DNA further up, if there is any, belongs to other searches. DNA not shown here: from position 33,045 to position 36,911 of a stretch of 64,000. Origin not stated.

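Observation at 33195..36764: UvrD-like pseudo-helicase fused to PH-like domains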

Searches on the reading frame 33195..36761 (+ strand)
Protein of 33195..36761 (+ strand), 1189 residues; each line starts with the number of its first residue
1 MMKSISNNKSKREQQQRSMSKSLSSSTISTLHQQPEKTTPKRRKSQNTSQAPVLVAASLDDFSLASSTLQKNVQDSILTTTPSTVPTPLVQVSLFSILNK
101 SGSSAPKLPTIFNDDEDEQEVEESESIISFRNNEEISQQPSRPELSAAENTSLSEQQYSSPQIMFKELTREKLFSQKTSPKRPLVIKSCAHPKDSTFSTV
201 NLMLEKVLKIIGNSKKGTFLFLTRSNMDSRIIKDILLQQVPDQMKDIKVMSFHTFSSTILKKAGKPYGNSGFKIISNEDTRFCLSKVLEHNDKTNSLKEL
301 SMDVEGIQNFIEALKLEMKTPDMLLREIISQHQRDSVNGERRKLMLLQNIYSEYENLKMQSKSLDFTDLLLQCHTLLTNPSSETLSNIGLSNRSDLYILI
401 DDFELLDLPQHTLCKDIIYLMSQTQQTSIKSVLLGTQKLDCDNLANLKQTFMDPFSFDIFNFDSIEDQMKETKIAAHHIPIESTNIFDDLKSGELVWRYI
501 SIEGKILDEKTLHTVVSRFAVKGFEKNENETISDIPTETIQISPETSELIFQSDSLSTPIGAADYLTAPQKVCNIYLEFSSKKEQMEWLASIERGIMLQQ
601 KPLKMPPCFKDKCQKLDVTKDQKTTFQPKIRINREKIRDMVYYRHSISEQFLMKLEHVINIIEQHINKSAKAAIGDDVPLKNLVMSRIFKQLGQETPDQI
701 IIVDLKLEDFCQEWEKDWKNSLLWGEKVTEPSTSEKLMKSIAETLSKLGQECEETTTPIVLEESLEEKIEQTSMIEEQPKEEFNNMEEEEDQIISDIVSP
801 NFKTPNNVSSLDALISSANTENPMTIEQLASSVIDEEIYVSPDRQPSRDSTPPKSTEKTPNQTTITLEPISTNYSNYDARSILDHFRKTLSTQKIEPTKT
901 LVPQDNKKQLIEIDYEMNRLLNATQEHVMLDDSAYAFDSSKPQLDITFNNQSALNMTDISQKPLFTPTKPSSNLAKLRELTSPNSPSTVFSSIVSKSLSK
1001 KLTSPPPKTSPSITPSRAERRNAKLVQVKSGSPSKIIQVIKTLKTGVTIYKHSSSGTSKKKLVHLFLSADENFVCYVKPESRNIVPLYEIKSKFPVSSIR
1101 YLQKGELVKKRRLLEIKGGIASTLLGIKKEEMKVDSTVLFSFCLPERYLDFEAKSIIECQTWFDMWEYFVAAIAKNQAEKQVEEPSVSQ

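Call 3: search_protein_families(library=pfam, proteins=[window:33195-36761:+], max_evalue=10)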
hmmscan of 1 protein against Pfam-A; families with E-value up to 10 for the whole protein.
window:33195-36761:+ (1189 aa): 4 families
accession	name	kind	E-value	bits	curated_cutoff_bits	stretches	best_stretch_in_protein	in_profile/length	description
PF00580.27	UvrD-helicase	-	5.3e-15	56.3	23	1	204-417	31-235/271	UvrD/REP helicase N-terminal domain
PF24846.1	PolC_DP2_cat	-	0.015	14.7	24.3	1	590-673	22-102/299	DNA polymerase II large subunit DP2, catalytic domain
PF06393.16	BID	-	0.06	13.3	25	1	722-785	66-128/191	BH3 interacting domain (BID)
PF00169.35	PH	-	0.1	13.5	25.1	0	1049-1163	7-97/105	PH domain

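Call 4: search_protein_families(library=ncbifam, proteins=[window:33195-36761:+], max_evalue=10)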
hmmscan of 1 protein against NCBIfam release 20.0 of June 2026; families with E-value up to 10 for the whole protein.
window:33195-36761:+ (1189 aa): 4 families
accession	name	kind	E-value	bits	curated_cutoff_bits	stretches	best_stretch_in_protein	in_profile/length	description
TIGR01073.1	pcrA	equivalog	5.6e-10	38.2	911.2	1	220-416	53-231/725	DNA helicase PcrA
NF008743.0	PRK11773.1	equivalog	0.0004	18.9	965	1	222-381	60-204/720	DNA helicase II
TIGR02784.1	addA_alphas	equivalog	0.0036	15.7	860.75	1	305-383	301-380/1138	double-strand break repair helicase AddA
TIGR01075.1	uvrD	equivalog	0.054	11.8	1144.45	1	220-381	53-199/715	DNA helicase II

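Call 5: search_solved_structures(query=window:33195-36761:+, max_evalue=10, show_alignments=3)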
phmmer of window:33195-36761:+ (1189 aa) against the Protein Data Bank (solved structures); distinct sequences matched with E-value up to 10: 2.
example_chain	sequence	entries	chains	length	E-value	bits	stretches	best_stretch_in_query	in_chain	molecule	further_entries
9ea3_A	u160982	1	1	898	0.25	12.1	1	745-812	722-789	DNA-directed DNA polymerase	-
9e5y_A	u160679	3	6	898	0.25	12.1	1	745-812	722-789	DNA-directed DNA polymerase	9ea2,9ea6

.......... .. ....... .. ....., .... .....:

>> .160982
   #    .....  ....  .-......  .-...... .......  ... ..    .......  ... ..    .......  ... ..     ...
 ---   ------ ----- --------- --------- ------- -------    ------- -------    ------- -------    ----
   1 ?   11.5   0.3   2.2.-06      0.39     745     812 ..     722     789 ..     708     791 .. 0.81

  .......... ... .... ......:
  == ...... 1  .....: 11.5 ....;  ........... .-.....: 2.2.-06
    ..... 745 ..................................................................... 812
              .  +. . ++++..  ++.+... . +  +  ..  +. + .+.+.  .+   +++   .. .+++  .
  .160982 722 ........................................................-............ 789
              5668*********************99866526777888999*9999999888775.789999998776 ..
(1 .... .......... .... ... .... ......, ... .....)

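Call 6: find_homologous_proteins(query=window:33195-36761:+, max_evalue=0.001)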
Query window:33195-36761:+ (1189 aa): 2 proteins with E <= 0.001 among 8000 candidates.
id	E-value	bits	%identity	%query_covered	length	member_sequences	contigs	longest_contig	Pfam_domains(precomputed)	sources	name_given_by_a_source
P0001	0.0e+0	2586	100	100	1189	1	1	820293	PF00580.28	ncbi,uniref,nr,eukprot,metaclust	ncbi:predicted protein [Naegleria gruberi]|uniref:Predicted protein n=1 Tax=Naegleria gruberi TaxID=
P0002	7.9e-6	42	32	16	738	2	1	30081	PF13538.13,PF13086.13,PF01443.25,PF13604.13,PF13361.13,PF13245.13,PF00580.28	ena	-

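Call 19: search_protein_representatives(protein=window:33195-36761:+)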
Query: 1189 residues. Proteins with E-value up to 0.001 (for the whole library): 19; up to 1e-10: 7; up to 1e-30: 3. The best 19 are listed.
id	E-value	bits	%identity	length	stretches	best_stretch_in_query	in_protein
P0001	0.0e+00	2586.2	100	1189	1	1-1189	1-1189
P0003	2.3e-52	194.3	29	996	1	218-1134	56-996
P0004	8.2e-32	126.3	37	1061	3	1031-1177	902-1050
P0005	5.7e-27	110.3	28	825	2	661-1171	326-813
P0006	1.7e-25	105.4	41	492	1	1016-1174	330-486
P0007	1.9e-20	88.7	42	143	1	1045-1172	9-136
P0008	6.6e-15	70.4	37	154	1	1039-1174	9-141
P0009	3.9e-08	47.9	44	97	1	1093-1171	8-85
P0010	4.1e-08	47.9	42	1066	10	561-596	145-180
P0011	1.5e-07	46.0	41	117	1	1032-1121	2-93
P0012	1.9e-05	39.1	30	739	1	232-419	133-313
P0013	4.0e-05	38.0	28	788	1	201-415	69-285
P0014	4.1e-05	37.9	35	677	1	218-415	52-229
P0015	4.3e-05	37.9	27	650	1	217-413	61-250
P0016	5.5e-05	37.5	31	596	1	211-472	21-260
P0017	9.3e-05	36.8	32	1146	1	212-383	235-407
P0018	1.5e-04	36.1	26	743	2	181-417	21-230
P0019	3.5e-04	34.8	26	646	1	220-451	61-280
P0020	8.9e-04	33.5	26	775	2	218-408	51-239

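Call 21: list_cluster_members(proteins=[P0003, P0004, P0005, P0006, P0007, P0008, P0010, P0012, P0017])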
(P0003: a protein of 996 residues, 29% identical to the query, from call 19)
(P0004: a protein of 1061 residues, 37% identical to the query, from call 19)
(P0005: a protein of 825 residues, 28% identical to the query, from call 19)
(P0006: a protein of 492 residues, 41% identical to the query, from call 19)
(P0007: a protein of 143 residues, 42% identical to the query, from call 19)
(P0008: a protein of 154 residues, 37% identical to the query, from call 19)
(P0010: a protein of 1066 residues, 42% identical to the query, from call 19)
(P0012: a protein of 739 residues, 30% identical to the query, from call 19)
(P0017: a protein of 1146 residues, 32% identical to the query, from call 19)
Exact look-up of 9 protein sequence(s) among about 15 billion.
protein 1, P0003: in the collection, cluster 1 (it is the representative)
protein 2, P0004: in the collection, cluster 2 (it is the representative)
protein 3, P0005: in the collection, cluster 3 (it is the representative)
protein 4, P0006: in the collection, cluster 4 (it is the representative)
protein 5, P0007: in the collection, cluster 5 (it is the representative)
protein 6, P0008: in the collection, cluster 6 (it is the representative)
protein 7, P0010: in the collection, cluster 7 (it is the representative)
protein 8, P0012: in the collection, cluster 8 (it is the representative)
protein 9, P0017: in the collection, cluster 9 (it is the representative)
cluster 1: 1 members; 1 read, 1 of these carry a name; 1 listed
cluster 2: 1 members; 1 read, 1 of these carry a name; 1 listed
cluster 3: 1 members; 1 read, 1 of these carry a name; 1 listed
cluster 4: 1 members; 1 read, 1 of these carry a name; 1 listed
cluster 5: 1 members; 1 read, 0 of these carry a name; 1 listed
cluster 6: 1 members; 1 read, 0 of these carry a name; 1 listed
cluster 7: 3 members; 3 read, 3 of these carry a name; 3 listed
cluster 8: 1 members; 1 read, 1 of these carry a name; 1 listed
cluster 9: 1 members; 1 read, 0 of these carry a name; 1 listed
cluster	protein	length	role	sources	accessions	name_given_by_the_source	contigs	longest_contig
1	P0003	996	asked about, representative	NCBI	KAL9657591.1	hypothetical protein ABK040_012671 [Willaertia magna]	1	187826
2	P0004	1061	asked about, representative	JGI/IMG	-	hypothetical protein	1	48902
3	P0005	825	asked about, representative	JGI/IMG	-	hypothetical protein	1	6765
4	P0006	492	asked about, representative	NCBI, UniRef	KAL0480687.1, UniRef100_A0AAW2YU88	hypothetical protein AKO1_007009 [Acrasis kona] | PH domain-containing protein n=1 Tax=Acrasis kona TaxID=1008807 RepID=A0AAW2YU88_9EUKA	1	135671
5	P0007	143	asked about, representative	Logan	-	-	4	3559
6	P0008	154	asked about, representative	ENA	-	-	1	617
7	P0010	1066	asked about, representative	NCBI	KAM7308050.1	hypothetical protein ISCGN_011685 [Ixodes scapularis]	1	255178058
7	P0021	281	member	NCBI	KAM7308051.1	hypothetical protein ISCGN_011686 [Ixodes scapularis]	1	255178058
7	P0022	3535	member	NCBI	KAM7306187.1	hypothetical protein ISCGN_009927 [Ixodes scapularis]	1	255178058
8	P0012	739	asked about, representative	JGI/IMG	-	DNA helicase II / ATP-dependent DNA helicase PcrA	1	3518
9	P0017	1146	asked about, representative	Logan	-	-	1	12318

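Call 35: find_encoding_contigs(protein=P0003, flank=8000, max_places=3)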
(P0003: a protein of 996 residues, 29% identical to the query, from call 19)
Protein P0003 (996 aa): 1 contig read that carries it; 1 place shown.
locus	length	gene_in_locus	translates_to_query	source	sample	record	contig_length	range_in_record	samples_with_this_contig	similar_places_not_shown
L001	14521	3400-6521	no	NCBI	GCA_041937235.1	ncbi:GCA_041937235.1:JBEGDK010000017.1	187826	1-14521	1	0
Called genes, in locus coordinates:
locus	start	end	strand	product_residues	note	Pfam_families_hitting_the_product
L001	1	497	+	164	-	?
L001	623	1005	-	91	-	-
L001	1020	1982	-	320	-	-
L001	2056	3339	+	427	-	PF03193:RsgA_GTPase (weak), PF01926:MMR_HSR1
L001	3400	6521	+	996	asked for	PF00580:UvrD-helicase, PF13245:AAA_19, PF16457:PH_12 (weak)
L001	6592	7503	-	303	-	-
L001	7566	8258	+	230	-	-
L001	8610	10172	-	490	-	PF25390:WD40_RLD, PF25384:Alsin_RLD (faint), PF00415:RCC1, PF13540:RCC1_2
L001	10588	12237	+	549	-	-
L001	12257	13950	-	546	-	PF00118:Cpn60_TCP1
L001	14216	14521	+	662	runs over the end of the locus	PF02137:A_deamin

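Call 36: find_encoding_contigs(protein=P0005, flank=8000, max_places=3)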
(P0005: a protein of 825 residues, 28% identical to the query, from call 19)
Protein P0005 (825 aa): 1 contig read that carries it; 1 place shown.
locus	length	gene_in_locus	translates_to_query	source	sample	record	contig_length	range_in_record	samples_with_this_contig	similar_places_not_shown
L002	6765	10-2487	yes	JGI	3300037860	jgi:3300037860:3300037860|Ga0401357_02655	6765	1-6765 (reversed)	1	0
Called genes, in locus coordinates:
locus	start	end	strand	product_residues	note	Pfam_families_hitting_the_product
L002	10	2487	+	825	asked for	PF00580:UvrD-helicase, PF16457:PH_12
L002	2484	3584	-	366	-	-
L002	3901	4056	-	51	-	-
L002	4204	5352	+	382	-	PF00620:RhoGAP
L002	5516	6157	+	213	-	-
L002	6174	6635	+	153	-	-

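Call 50: find_encoding_contigs(protein=P0004, flank=8000, max_places=2)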
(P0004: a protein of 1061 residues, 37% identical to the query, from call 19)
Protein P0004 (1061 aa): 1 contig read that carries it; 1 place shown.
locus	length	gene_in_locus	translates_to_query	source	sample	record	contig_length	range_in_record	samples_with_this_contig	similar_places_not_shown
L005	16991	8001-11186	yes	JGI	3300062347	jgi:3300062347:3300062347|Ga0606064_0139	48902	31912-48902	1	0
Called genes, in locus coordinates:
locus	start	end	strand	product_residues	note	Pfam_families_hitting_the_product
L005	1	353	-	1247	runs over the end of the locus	PF00270:DEAD, PF04851:ResIII, PF00271:Helicase_C, PF03368:Dicer_dimer, PF02170:PAZ, PF14622:Ribonucleas_3_3, PF00636:Ribonuclease_3, PF14622:Ribonucleas_3_3, +2 more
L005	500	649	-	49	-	-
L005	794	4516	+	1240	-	PF01734:Patatin (weak)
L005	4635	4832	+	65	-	PF13879:Hmw_CFAP97 (weak)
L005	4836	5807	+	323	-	PF13879:Hmw_CFAP97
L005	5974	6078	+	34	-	-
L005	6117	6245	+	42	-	PF00580:UvrD-helicase (weak)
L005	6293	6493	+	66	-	PF00580:UvrD-helicase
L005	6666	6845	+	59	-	PF00580:UvrD-helicase (weak)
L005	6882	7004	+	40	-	-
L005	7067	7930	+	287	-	-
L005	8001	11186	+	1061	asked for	PF16457:PH_12 (weak)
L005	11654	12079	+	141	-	PF01145:Band_7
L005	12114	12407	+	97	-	-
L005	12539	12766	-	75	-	-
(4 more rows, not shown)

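Call 58: find_encoding_contigs(protein=P0006, flank=6000, max_places=2)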
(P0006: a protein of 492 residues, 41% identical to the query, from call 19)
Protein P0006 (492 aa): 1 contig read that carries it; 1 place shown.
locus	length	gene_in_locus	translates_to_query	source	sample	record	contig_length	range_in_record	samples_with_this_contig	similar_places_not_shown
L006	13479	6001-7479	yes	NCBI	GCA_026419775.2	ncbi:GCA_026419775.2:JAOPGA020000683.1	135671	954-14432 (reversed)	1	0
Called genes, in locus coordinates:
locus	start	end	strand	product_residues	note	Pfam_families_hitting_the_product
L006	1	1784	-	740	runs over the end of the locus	PF25390:WD40_RLD, PF00415:RCC1, PF13540:RCC1_2, PF00415:RCC1, PF25390:WD40_RLD, PF00651:BTB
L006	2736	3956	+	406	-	-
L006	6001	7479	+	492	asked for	-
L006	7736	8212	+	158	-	-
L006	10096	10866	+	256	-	PF01965:DJ-1_PfpI, PF17124:ThiJ_like (weak)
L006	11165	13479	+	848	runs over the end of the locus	PF11369:DUF3160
